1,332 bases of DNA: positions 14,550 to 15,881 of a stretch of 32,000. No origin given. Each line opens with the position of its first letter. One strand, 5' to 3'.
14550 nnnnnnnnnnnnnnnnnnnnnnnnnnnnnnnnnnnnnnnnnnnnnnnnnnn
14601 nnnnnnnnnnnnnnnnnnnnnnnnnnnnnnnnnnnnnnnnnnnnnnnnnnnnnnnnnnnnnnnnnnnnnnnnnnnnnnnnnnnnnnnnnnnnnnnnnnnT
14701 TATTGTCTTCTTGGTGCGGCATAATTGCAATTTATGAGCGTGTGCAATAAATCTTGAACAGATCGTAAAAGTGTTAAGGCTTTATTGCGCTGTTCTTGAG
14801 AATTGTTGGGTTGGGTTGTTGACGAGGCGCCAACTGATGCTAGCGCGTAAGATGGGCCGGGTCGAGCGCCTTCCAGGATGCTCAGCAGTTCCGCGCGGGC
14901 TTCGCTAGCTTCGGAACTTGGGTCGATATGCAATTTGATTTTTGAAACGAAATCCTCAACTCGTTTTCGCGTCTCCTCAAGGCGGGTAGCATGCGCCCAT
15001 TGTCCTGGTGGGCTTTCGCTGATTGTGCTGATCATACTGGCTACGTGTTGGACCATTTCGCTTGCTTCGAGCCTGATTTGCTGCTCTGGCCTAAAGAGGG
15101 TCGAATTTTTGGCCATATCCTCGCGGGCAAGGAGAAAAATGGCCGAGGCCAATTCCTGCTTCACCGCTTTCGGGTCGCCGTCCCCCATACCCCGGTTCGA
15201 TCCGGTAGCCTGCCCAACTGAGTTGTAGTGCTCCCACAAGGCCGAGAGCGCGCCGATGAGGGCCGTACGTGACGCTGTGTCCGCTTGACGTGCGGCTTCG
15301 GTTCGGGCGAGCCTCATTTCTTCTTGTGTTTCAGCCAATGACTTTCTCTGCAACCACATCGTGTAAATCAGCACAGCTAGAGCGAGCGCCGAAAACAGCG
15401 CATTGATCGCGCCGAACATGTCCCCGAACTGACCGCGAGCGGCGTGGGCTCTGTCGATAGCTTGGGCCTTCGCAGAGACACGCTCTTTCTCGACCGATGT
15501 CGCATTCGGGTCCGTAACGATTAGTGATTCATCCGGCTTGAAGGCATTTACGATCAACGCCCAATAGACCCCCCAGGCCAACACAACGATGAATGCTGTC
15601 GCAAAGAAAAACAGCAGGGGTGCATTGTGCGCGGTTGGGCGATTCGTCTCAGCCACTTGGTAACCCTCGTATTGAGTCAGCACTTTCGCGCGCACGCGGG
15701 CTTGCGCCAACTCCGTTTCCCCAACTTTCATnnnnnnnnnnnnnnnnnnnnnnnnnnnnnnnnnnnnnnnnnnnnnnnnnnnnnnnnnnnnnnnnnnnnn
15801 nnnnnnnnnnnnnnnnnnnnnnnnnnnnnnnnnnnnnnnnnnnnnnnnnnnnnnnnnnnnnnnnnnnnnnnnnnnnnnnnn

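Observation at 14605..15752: AT-rich island carrying an antisense two-TM protein between the neck genes and the tail tube gene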

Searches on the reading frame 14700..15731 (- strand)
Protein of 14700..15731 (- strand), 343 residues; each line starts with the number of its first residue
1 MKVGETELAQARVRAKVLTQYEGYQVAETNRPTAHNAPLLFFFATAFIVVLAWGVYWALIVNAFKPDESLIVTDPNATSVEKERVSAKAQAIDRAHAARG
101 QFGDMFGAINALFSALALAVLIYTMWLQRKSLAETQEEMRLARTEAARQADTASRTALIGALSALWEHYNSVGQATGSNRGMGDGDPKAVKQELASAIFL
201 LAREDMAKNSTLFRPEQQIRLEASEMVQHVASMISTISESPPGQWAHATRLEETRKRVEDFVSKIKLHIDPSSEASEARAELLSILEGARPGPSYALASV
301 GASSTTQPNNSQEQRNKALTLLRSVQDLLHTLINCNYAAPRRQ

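Call 6: search_protein_families(library=pfam, proteins=[window:14700-15731:-], max_evalue=0.01)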
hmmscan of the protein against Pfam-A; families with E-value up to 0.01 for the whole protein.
window:14700-15731:- (343 aa): 0 families

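Call 7: search_protein_families(library=phrogs, proteins=[window:14700-15731:-], max_evalue=0.01)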
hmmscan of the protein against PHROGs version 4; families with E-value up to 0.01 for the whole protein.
window:14700-15731:- (343 aa): 1 family
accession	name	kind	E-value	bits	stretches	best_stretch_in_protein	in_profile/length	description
phrog_8999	-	unknown function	1.3e-08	35.8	1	92-145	35-90/270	-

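Call 8: search_protein_families(library=padloc, proteins=[window:14700-15731:-], max_evalue=1)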
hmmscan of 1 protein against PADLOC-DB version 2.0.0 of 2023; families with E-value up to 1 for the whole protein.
window:14700-15731:- (343 aa): 0 families

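Call 9: search_protein_families(library=pfam, proteins=[window:14700-15731:-], max_evalue=10)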
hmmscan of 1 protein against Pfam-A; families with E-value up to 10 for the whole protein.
window:14700-15731:- (343 aa): 1 family
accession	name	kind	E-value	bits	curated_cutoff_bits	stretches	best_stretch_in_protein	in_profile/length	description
PF19560.4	DUF6082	-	0.02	14.9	26.7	1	101-150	3-45/163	Family of unknown function (DUF6082)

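Call 10: search_protein_families(library=ncbifam, proteins=[window:14700-15731:-], max_evalue=10)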
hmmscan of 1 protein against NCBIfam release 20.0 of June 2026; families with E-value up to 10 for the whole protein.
window:14700-15731:- (343 aa): 1 family
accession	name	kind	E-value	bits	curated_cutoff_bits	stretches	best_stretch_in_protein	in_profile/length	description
TIGR03142.1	cytochro_ccmI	equivalog_domain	0.028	14.7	29.3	1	25-59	81-114/118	c-type cytochrome biogenesis protein CcmI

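Call 11: search_solved_structures(query=window:14700-15731:-, max_evalue=10)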
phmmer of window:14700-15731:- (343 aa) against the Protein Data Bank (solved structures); distinct sequences matched with E-value up to 10: 2.
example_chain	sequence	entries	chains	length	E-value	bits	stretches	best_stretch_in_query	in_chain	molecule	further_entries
7jmn_N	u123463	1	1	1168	0.09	15.3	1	236-329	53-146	Mediator of RNA polymerase II transcription subunit 14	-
6xp5_N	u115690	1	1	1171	0.09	15.3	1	236-329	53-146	Mediator of RNA polymerase II transcription subunit 14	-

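Call 12: find_homologous_proteins(query=window:14700-15731:-, max_evalue=0.001)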
Query window:14700-15731:- (343 aa): 10 proteins with E <= 0.001 among 8000 candidates.
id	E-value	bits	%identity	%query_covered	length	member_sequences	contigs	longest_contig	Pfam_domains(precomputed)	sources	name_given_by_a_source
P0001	1.7e-217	739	100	100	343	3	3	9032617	-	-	-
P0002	2.6e-65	239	46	92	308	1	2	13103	-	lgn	-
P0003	4.8e-11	61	64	16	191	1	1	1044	-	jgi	jgi:hypothetical protein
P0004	1.1e-8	53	72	13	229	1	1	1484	-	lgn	-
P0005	3.4e-7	48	32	44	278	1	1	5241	PF16872.11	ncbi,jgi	ncbi:MAG TPA: putative phage abortive infection protein [Alphaproteobacteria bacterium]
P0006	1.2e-6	46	35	38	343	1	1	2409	PF16872.11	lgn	-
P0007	1.2e-6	46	41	27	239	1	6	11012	-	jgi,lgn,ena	jgi:hypothetical protein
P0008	2.0e-6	45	35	33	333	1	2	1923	PF16872.11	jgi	jgi:hypothetical protein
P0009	3.7e-6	45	54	16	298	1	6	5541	PF16872.11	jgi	jgi:hypothetical protein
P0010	2.3e-5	42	56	15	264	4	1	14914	PF16872.11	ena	-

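Call 15: search_protein_families(library=pfam, proteins=[P0002, P0003, P0004, P0005, P0006, P0007, P0008, P0009, P0010], max_evalue=1)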
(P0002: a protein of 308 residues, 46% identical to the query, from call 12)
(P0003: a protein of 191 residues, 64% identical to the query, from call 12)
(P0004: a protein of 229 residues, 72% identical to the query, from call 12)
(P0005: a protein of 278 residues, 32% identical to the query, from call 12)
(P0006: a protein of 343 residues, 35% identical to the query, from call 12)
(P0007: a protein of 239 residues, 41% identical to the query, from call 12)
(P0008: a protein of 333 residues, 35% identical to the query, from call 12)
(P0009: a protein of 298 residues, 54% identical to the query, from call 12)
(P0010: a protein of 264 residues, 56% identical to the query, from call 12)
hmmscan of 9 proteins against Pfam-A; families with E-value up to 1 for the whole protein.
P0002 (308 aa): 3 families
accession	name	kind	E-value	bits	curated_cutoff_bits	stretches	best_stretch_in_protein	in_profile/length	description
PF19560.4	DUF6082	-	0.0013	18.8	26.7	1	58-103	3-45/163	Family of unknown function (DUF6082)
PF13904.11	CCDC34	-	0.49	10.5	35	1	80-114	92-126/169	Coiled-coil domain-containing protein 34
PF07264.17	EI24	-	0.64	10.5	32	0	13-82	14-72/199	Sulfate transporter CysZ/Etoposide-induced protein 2.4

P0003 (191 aa): 4 families
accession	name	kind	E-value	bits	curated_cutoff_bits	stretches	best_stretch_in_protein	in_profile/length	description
PF19560.4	DUF6082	-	0.018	15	26.7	1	52-89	3-40/163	Family of unknown function (DUF6082)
PF17698.6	DUF5544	-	0.039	14.5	25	1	122-182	8-67/125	Family of unknown function (DUF5544)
PF16081.10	Phage_holin_7_1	-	0.073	13.7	27.8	1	45-121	27-102/121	Mycobacterial 2 TMS Phage Holin (M2 Hol) Family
PF08395.17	7tm_7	-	0.21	11.3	26.6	1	18-103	34-115/370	7tm Chemosensory receptor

P0004 (229 aa): 3 families
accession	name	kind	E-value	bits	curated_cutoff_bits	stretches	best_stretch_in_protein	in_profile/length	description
PF19560.4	DUF6082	-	0.0001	22.4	26.7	1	52-100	3-51/163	Family of unknown function (DUF6082)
PF09997.14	DUF2238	-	0.0012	19.2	26.4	1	12-61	86-135/140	Predicted membrane protein (DUF2238)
PF24849.1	DUF7724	-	0.005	17.3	27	0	111-169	25-80/88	Domain of unknown function (DUF7724)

P0005 (278 aa): 3 families
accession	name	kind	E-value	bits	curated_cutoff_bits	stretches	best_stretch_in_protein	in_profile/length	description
PF16872.10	putAbiC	-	6.1e-18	65.5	22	1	163-238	3-77/80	Putative phage abortive infection protein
PF19560.4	DUF6082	-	0.0036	17.3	26.7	1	50-87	3-40/163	Family of unknown function (DUF6082)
PF22227.1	DNA_pol3_gamma_R_C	-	0.019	16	26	1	151-215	13-79/84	DNA polymerase III gamma subunit-related, C-terminal domain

P0006 (343 aa): 5 families
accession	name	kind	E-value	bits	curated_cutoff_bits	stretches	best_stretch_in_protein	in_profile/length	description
PF16872.10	putAbiC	-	1.2e-16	61.5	22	1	231-316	1-76/80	Putative phage abortive infection protein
PF19560.4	DUF6082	-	0.0004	20.4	26.7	1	54-91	4-41/163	Family of unknown function (DUF6082)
PF24621.2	DHQS_C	-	0.0016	18.9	27.6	1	184-240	14-69/144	3-dehydroquinate synthase C-terminal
PF18709.6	DLP_helical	-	0.1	12.3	25.5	1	180-226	115-161/340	Dynamin-like helical domain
PF12636.12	DUF3781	-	0.32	11.4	27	1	196-230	19-52/72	Protein of unknown function (DUF3781)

P0007 (239 aa): 3 families
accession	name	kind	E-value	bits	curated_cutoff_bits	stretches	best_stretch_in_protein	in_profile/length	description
PF15956.11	DUF4760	-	4e-05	24.2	25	1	78-229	3-139/141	Domain of unknown function (DUF4760)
PF19560.4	DUF6082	-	0.00092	19.3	26.7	1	63-122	3-55/163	Family of unknown function (DUF6082)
PF18303.6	Saf_2TM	-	0.14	12.4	29.5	0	28-45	73-90/152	SAVED-fused 2TM effector domain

P0008 (333 aa): 3 families
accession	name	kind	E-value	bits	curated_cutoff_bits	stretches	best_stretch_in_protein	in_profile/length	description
PF16872.10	putAbiC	-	9.2e-14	52.2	22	1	231-310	1-77/80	Putative phage abortive infection protein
PF19560.4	DUF6082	-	0.024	14.7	26.7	1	69-107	3-39/163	Family of unknown function (DUF6082)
PF00902.23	TatC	-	0.066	13.4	25.1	1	16-100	86-170/208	Sec-independent protein translocase protein (TatC)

P0009 (298 aa): 6 families
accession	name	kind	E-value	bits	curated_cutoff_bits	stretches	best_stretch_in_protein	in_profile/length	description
PF16872.10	putAbiC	-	1.1e-22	80.8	22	1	203-281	1-79/80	Putative phage abortive infection protein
PF19560.4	DUF6082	-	0.018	15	26.7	1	46-83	3-40/163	Family of unknown function (DUF6082)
PF02554.20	CstA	-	0.034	13.3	27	1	3-74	468-538/560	Carbon starvation protein CstA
PF04893.22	Yip1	-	0.036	14.4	28.6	1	7-69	17-81/173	Yip1 domain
PF06103.16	DUF948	-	0.17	12.6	37.2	1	56-102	3-49/89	Bacterial protein of unknown function (DUF948)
PF06210.16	DUF1003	-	0.24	12.1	27.4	1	14-89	4-73/103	Protein of unknown function (DUF1003)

P0010 (264 aa): 4 families
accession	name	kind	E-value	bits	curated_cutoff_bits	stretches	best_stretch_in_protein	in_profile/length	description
PF16872.10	putAbiC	-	3.8e-21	75.8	22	1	166-243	2-78/80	Putative phage abortive infection protein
PF10112.14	Halogen_Hydrol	-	0.001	19.5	29.8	1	44-99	30-94/191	5-bromo-4-chloroindolyl phosphate hydrolysis protein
PF19560.4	DUF6082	-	0.015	15.3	26.7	1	31-70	3-33/163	Family of unknown function (DUF6082)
PF10186.14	ATG14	-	0.14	11.6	33.2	1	57-104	66-115/347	Vacuolar sorting 38 and autophagy-related subunit 14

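Call 16: find_encoding_contigs(protein=P0002, flank=10000, max_places=4)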
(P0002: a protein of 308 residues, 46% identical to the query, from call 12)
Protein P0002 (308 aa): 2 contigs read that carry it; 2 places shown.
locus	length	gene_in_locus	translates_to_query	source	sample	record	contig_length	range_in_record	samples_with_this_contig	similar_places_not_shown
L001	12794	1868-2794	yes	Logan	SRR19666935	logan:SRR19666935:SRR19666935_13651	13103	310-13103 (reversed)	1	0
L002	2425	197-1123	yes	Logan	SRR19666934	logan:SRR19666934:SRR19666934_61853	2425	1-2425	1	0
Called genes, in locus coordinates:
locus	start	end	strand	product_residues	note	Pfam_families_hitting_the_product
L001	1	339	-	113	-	?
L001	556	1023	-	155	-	PF13455:MUG113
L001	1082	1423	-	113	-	-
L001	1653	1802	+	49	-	-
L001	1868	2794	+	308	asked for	-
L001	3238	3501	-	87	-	-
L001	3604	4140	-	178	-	-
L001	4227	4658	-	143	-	-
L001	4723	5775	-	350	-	-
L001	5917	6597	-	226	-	-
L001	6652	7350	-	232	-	-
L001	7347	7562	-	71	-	-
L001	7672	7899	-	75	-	-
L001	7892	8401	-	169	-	-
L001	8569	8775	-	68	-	-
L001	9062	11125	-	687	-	PF19263:DUF5906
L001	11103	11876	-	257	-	-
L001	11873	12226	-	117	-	-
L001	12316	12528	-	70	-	-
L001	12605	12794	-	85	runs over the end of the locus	-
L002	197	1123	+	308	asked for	-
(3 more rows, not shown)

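Call 17: find_encoding_contigs(protein=P0001, flank=10000, max_places=4)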
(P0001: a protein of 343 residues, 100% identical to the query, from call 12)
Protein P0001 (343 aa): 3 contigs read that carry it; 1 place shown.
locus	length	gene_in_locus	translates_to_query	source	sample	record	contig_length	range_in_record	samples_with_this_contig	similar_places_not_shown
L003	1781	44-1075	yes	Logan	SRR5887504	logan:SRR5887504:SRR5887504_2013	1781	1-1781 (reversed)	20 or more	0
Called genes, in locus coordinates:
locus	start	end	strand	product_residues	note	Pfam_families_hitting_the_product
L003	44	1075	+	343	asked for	-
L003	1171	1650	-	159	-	-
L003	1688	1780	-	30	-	?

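Call 19: find_related_loci(query=window:14700-15731:-, collection=viral_contigs, flank=8000)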
Query window:14700-15731:- (343 aa) in viral_contigs; peptide patterns used: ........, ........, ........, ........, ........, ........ (x = any residue, [..] = any of these).
29 stretches matched a pattern; 6 encode a relative of the query (tblastn E <= 1e-3); 6 distinct loci.
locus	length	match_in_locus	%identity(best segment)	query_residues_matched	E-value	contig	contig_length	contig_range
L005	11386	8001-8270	44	99-185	2e-15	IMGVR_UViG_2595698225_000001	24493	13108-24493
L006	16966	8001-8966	49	93-167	3e-14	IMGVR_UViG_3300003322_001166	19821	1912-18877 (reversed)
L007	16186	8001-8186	47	92-150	2e-11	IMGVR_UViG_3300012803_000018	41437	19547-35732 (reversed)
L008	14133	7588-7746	40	98-150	3e-7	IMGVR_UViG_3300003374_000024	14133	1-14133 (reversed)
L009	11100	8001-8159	40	98-150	3e-7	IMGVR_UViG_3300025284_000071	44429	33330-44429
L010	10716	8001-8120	47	100-146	6e-7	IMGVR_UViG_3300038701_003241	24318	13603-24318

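Call 39: search_protein_families(library=padloc, proteins=[P0005, P0009, P0007], max_evalue=0.1)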
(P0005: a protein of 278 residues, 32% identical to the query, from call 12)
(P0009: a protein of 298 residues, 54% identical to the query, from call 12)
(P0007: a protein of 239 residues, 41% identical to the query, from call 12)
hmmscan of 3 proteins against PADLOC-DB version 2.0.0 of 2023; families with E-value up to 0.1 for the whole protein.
P0005 (278 aa): 2 families
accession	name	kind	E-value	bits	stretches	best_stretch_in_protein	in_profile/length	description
PDLC02351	AbiP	-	1.7e-10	39.3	1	146-227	91-171/223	AbiP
PDLC02343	AbiC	-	2.2e-05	22.1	1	73-216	92-234/306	AbiC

P0009 (298 aa): 2 families
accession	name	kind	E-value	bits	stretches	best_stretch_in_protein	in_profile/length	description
PDLC02351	AbiP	-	2.5e-09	35.5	1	200-271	103-174/223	AbiP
PDLC02343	AbiC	-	2.3e-06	25.4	1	188-258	161-234/306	AbiC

P0007 (239 aa): 0 families

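Call 46: predict_structure(alignment_id=A1)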
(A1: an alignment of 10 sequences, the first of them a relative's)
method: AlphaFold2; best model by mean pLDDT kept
length: 343 residues; sequences in the alignment: 10
mean_pLDDT: 58.2   pTM: 0.27
mean pLDDT of the five models: 58.2, 56.9, 56.9, 56.1, 53.2
residues with pLDDT >= 90: 0; 70-90: 116; 50-70: 82; < 50: 145
segments of 3 or more residues with pLDDT < 50: 24-34, 173-220, 264-312, 321-323, 328-343
pLDDT, mean of each block of 10 residues (from residue 1): 76 76 48 57 84 83 66 75 78 77 78 84 83 76 75 63 54 47 44 47 39 42 52 53 51 58 42 42 37 30 35 50 47 39 31
secondary structure, 60 per line:
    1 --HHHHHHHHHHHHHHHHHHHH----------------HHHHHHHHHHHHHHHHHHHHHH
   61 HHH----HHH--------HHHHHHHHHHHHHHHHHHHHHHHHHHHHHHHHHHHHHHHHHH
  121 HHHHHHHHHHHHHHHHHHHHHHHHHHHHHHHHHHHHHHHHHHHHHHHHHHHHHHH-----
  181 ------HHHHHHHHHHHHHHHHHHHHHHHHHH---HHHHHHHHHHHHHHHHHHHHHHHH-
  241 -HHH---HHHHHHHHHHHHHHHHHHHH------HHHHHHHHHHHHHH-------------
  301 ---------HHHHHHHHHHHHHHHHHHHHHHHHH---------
elements in order: H3-22 H39-63 H79-175 H187-212 H216-239 H248-267 H274-287 H310-334

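Call 68: search_dna_similar(query=window:14700-15731:-, collection=phages, mode=protein, max_evalue=0.001, max_rows=25)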
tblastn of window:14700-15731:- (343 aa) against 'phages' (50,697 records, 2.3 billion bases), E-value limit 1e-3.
Records with a match: 1; places in all: 1; records where one place covers at least 80% of the query: 0.
Best place of each record, by identity: <60% 1.
By first word of the organism name: Vibrio 1.
By host as written in the record: Vibrio parahaemolyticus strain MAVP-K 1.
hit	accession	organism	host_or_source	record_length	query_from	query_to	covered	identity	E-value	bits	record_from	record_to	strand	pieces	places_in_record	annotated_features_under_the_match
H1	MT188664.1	Vibrio phage vB_VipaK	Vibrio parahaemolyticus strain MAVP-K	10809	97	151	16%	41.8%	4e-4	48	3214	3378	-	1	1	hypothetical protein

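Call 69: search_dna_similar(query=window:14700-15731:-, collection=plasmids, mode=protein, max_evalue=0.001, max_rows=25)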
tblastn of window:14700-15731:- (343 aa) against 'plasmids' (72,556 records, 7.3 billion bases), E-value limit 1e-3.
Records with a match: 1; places in all: 1; records where one place covers at least 80% of the query: 0.
Best place of each record, by identity: <60% 1.
By first word of the organism name: Klebsiella 1.
By predicted mobility (MOB-suite, as given by PLSDB): conjugative 1.
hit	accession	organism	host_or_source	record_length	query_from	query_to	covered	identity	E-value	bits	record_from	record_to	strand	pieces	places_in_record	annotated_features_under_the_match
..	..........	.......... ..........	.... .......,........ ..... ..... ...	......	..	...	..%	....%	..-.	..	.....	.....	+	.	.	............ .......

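Call 70: get_annotated_region(hit=H1, flank=4000)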
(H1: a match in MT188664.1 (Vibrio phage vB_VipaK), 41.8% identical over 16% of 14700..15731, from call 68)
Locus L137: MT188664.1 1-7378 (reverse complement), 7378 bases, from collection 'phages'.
description: Vibrio phage vB_VipaK, complete genome.
organism: Vibrio phage vB_VipaK (NCBI taxid 2729570)
taxonomy: Viruses; Monodnaviria; Loebvirae; Hofneiviricota; Faserviricetes; Tubulavirales; Inoviridae
host: Vibrio parahaemolyticus strain MAVP-K; source: -; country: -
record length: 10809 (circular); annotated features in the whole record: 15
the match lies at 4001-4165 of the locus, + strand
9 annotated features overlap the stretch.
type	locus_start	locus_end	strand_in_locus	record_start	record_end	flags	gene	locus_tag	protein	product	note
CDS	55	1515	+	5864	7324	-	-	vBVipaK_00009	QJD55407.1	hypothetical protein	bacteriophage f237 ORF5; VP1556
CDS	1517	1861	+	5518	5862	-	-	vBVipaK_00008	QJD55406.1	accessory enterotoxin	accessory cholera enterotoxin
CDS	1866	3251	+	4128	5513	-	-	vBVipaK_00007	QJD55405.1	zona occludens toxin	-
CDS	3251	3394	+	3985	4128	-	-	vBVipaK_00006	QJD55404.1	hypothetical protein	-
CDS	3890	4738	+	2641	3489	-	-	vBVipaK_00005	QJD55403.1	hypothetical protein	-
CDS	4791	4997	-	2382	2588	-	-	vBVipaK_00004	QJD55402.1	hypothetical protein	-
CDS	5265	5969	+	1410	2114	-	-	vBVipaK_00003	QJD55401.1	DNA repair protein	-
CDS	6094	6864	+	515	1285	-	-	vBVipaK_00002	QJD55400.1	hypothetical protein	-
CDS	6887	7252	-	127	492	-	-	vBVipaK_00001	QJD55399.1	hypothetical protein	bacteriophage f237 ORF9; VP1562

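Call 71: get_annotated_region(hit=H2, flank=6000)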
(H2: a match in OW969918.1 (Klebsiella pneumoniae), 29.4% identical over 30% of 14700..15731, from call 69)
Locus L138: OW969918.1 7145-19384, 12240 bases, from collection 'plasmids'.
description: Klebsiella pneumoniae isolate 15 genome assembly, plasmid: P2
organism: Klebsiella pneumoniae (NCBI taxid 573)
taxonomy: Bacteria; Pseudomonadota; Gammaproteobacteria; Enterobacterales; Enterobacteriaceae; Klebsiella; Klebsiella pneumoniae
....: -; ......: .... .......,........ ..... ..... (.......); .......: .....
typing (MOB-suite, as given by PLSDB): conjugative; replicon IncFII,IncR; relaxase MOBF,MOBF; mating-pair formation MPF_F
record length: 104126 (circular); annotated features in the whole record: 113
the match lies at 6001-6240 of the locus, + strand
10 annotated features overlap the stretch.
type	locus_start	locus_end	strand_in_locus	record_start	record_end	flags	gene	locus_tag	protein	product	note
CDS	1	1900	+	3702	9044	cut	-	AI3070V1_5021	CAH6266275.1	16S rRNA endonuclease CdiA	-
CDS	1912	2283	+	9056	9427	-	-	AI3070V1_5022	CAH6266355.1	hypothetical protein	-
CDS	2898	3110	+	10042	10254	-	-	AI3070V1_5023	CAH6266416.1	hypothetical protein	-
CDS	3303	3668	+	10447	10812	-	-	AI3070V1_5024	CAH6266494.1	hypothetical protein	-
CDS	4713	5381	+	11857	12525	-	-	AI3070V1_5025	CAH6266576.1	hypothetical protein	-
CDS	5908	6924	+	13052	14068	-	-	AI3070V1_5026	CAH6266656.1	hypothetical protein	-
CDS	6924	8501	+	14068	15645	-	-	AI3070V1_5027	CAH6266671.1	hypothetical protein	-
CDS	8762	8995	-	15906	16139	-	-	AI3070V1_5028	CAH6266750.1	hypothetical protein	-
CDS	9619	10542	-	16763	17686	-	-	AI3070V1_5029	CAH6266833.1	hypothetical protein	-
CDS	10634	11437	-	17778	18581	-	-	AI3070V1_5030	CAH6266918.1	2-succinyl-6-hydroxy-2%2C4-cyclohexadiene-1- carboxylate synthase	-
